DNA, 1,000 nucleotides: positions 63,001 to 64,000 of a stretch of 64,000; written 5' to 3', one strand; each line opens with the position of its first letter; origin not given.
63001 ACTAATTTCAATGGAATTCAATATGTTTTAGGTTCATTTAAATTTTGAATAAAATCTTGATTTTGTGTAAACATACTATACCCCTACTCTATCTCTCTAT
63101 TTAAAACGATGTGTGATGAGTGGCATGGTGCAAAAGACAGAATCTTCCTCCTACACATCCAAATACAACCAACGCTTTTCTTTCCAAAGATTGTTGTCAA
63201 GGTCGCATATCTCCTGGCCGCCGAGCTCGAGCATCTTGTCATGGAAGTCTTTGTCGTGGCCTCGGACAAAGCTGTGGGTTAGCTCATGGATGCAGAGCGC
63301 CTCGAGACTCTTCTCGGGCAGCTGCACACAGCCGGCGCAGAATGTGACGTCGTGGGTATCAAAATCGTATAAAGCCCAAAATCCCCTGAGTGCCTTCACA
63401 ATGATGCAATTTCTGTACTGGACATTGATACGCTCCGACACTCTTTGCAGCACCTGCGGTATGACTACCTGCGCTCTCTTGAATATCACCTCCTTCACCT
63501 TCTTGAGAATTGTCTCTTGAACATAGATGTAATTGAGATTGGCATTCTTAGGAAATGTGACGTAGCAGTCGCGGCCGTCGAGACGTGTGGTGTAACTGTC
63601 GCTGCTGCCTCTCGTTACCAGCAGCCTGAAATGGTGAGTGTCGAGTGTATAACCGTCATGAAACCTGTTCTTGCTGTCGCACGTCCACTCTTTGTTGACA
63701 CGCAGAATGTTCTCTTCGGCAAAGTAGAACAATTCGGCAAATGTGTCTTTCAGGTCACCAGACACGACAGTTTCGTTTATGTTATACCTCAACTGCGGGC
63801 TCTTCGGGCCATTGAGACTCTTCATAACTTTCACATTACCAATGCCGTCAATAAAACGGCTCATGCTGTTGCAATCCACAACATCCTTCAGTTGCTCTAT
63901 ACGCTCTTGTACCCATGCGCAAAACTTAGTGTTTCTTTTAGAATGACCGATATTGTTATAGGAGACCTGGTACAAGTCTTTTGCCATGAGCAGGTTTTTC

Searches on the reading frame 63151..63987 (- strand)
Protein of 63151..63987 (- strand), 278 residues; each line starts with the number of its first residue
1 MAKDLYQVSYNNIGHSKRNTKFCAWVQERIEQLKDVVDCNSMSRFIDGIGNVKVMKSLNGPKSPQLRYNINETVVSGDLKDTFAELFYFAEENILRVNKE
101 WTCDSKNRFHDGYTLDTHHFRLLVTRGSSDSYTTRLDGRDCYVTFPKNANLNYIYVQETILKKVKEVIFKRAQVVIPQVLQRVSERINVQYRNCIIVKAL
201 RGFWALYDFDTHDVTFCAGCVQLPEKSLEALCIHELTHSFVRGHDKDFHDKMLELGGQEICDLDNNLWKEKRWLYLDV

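Call 3: search_protein_families(library=pfam, proteins=[window:63151-63987:-], max_evalue=1)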
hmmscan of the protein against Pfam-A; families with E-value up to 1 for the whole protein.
window:63151-63987:- (278 aa): 4 families
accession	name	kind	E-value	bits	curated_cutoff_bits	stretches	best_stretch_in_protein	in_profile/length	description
PF01863.23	YgjP-like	-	8.8e-12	45.9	26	1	154-252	94-190/207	YgjP-like, metallopeptidase domain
PF08325.16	WLM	-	0.012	16.1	26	1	229-257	84-112/190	WLM domain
PF24688.1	SseK_NleB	-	0.04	13.5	25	1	156-223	142-208/317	SseK/NleB family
PF02100.23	ODC_AZ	-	0.13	12.6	24.2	1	64-108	27-70/114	Ornithine decarboxylase antizyme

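Call 4: search_protein_families(library=ncbifam, proteins=[window:63151-63987:-], max_evalue=1)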
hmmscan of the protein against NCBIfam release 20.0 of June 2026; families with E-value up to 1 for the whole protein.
window:63151-63987:- (278 aa): 2 families
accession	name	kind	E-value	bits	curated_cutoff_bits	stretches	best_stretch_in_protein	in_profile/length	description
NF033868.0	trim_DfrA36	exception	0.06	13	360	1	145-242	31-125/170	trimethoprim-resistant dihydrofolate reductase DfrA36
NF007383.0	PRK09902.1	equivalog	0.08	12.4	235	1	150-217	56-125/216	lipopolysaccharide kinase InaA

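Call 5: search_protein_families(library=padloc, proteins=[window:63151-63987:-], max_evalue=1)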
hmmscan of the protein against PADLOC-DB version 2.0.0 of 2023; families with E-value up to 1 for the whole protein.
window:63151-63987:- (278 aa): 0 families
